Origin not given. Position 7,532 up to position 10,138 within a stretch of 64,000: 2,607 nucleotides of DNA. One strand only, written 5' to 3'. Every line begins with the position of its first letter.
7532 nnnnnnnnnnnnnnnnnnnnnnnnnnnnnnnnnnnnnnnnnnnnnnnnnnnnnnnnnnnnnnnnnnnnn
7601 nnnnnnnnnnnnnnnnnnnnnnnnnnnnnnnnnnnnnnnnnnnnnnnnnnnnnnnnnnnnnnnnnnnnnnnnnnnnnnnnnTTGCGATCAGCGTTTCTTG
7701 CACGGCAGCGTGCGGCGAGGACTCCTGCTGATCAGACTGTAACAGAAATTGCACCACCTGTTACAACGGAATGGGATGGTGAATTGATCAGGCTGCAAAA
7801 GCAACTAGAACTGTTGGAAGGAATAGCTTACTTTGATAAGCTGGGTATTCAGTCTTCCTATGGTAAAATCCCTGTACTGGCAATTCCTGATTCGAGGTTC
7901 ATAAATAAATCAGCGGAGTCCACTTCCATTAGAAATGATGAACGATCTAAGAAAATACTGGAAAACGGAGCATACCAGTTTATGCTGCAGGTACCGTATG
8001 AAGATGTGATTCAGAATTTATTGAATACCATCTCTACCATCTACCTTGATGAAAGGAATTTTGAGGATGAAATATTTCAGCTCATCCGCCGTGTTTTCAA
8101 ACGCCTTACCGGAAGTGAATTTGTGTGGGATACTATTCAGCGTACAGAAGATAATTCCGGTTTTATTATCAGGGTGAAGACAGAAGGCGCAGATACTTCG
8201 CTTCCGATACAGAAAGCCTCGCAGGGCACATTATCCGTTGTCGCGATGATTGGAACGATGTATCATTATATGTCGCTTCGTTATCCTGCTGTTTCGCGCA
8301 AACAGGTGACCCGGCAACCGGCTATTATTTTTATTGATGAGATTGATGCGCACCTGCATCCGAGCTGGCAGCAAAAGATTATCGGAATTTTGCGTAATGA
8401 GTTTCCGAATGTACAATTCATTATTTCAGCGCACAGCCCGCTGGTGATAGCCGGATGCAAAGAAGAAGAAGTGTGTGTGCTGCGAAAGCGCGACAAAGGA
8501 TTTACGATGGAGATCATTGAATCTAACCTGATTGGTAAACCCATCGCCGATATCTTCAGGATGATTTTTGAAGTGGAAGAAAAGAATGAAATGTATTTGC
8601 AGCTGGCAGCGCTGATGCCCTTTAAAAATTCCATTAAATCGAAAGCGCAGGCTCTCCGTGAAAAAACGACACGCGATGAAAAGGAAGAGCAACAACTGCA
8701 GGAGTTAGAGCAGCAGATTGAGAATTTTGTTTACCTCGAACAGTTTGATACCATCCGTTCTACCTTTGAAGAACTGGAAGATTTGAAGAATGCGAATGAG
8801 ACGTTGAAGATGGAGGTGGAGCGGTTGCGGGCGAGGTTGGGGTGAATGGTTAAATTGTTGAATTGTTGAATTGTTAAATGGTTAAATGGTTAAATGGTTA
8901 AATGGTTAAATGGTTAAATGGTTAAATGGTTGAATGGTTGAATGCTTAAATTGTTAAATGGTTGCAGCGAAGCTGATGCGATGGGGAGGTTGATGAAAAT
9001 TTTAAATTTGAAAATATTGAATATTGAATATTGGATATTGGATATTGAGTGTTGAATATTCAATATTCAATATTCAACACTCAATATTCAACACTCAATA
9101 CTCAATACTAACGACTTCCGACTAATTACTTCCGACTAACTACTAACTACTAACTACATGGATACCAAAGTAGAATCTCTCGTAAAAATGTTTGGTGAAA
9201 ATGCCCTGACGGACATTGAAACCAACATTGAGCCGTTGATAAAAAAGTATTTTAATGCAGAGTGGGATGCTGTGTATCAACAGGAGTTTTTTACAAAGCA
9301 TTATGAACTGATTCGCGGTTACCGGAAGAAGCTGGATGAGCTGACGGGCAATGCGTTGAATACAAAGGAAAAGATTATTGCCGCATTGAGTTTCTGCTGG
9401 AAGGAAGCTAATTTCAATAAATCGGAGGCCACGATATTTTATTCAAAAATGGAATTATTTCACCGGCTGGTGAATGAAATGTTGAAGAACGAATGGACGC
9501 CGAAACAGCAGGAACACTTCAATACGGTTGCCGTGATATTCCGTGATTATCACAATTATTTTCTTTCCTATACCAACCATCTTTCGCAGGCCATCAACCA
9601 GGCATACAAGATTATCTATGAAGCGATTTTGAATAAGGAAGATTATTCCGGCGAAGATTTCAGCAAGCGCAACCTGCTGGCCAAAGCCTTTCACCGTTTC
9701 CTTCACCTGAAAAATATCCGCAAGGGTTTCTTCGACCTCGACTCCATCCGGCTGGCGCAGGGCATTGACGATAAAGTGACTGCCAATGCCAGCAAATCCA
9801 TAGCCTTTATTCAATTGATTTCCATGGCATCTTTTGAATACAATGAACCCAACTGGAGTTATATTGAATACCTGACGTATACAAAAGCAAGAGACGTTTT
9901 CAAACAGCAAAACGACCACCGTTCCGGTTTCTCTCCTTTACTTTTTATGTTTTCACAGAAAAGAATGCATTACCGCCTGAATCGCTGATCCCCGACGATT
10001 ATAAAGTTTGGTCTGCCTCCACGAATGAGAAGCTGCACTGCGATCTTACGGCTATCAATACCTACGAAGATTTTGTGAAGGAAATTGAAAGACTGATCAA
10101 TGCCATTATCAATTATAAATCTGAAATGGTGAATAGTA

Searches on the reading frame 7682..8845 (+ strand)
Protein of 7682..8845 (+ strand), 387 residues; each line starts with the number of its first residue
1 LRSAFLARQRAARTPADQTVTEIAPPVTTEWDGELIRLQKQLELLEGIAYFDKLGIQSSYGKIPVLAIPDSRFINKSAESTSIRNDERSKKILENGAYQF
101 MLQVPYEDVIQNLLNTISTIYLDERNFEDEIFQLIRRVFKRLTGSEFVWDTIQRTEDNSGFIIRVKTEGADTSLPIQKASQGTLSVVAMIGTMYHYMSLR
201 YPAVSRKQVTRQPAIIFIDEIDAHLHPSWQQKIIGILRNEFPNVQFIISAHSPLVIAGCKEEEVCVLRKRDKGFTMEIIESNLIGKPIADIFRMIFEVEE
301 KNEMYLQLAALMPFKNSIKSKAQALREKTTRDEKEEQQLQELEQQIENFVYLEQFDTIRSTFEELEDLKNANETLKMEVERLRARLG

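Call 3: search_protein_families(library=pfam, proteins=[window:7682-8845:+], max_evalue=0.1)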
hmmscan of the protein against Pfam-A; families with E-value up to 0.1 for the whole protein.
window:7682-8845:+ (387 aa): 6 families
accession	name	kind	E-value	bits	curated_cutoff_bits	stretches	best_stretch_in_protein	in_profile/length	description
PF13304.12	AAA_21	-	6.8e-16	59.6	27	1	123-256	181-303/304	AAA domain, putative AbiEii toxin, Type IV TA system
PF13175.12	AAA_15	-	8.4e-12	45.8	32.1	1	106-256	242-374/374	AAA ATPase domain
PF02463.25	SMC_N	-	0.00018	21.4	40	1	211-261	157-206/220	RecF/RecN/SMC N terminal domain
PF25326.1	ARM_SRB8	-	0.021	14.8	27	1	297-376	26-107/193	SRB8 ARM-like domain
PF00004.35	AAA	-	0.067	14.1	21.2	0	210-234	55-85/131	ATPase family associated with various cellular activities (AAA)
PF02183.23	HALZ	-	0.086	13.5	28.1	1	355-386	7-42/43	Homeobox associated leucine zipper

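Call 4: search_protein_families(library=padloc, proteins=[window:7682-8845:+], max_evalue=0.1)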
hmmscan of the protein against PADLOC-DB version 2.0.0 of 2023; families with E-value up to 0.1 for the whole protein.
window:7682-8845:+ (387 aa): 115 families (the best 25 are shown)
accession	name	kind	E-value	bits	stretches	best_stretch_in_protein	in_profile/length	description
PDLC00278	PtuA1|PtuA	-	2.6e-37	127.1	1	120-350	194-411/436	AAA ATPase domain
PDLC00310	PtuA1|PtuA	-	1.7e-35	121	1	122-348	205-433/443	AAA ATPase domain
PDLC00298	PtuA1|PtuA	-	1.2e-33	114.8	1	166-348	235-402/423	AAA ATPase domain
PDLC00271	PtuA1|PtuA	-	3.7e-33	113.7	1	126-347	201-398/421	AAA ATPase domain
PDLC00299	PtuA1|PtuA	-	8.2e-33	112.1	1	152-349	321-515/535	AAA ATPase domain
PDLC00275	PtuA1|PtuA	-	1.5e-32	111.3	1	134-348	134-342/348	AAA ATPase domain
PDLC02913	ATPase_I-A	-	2.4e-32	110.8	1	163-347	316-501/508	-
PDLC00304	PtuA1|PtuA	-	1.1e-30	105.2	1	125-350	207-418/444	AAA ATPase domain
PDLC00311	PtuA1|PtuA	-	1.6e-29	101.2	1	132-347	224-448/455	AAA ATPase domain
PDLC00292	PtuA1|PtuA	-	2.6e-28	96.8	1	121-352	459-671/726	AAA ATPase domain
PDLC00295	PtuA1|PtuA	-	4.8e-27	93.1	1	168-350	248-422/451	AAA ATPase domain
PDLC00284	PtuA1|PtuA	-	1.6e-26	91.2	1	171-347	352-529/545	AAA ATPase domain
PDLC00277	PtuA1|PtuA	-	5.3e-26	89.8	1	163-273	238-345/423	AAA ATPase domain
PDLC00269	PtuA1|PtuA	-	1.2e-25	88.7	1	168-286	246-370/446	AAA ATPase domain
PDLC00291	PtuA1|PtuA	-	1.6e-25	87.8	1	127-272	490-640/773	AAA ATPase domain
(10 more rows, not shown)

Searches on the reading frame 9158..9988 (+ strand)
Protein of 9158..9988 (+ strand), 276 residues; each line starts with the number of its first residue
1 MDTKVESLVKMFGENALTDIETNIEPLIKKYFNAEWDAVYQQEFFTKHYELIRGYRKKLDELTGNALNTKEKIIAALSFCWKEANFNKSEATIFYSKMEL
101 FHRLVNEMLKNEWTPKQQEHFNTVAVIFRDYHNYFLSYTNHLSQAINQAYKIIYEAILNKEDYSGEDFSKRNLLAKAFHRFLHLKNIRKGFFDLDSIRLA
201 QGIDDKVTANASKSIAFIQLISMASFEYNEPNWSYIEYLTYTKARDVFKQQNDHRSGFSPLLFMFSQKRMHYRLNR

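Call 3: search_protein_families(library=pfam, proteins=[window:9158-9988:+], max_evalue=0.1)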
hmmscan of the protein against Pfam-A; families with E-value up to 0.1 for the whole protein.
window:9158-9988:+ (276 aa): 2 families
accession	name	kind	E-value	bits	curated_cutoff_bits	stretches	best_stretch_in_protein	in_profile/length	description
PF12783.13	Sec7-like_HUS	-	0.034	14.4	27.3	1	88-186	56-143/161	Mon2/Sec7/BIG1-like, HUS domain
PF21293.2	RNAseD_HRDC_C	-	0.094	13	25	0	102-120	31-49/66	Ribonuclease D, C-terminal HRDC domain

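Call 4: search_protein_families(library=padloc, proteins=[window:9158-9988:+], max_evalue=0.1)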
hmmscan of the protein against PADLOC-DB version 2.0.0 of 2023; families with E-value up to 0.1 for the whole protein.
window:9158-9988:+ (276 aa): 0 families

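Call 6: search_protein_families(library=ncbifam, proteins=[window:9158-9988:+], max_evalue=1)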
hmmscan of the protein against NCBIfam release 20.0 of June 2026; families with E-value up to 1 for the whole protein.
window:9158-9988:+ (276 aa): 3 families
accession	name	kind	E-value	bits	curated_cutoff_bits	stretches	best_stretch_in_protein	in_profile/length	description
NF005267.0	PRK06770.1-3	subfamily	0.024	14.6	168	1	42-90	78-125/170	hypothetical protein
NF033852.1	fulvocin_rel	subfamily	0.52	11.1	35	1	97-148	13-65/150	bacteriocin fulvocin C-related protein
NF035934.1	ESAT6_2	subfamily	0.57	10.4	100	0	109-154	38-86/96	pore-forming ESAT-6 family protein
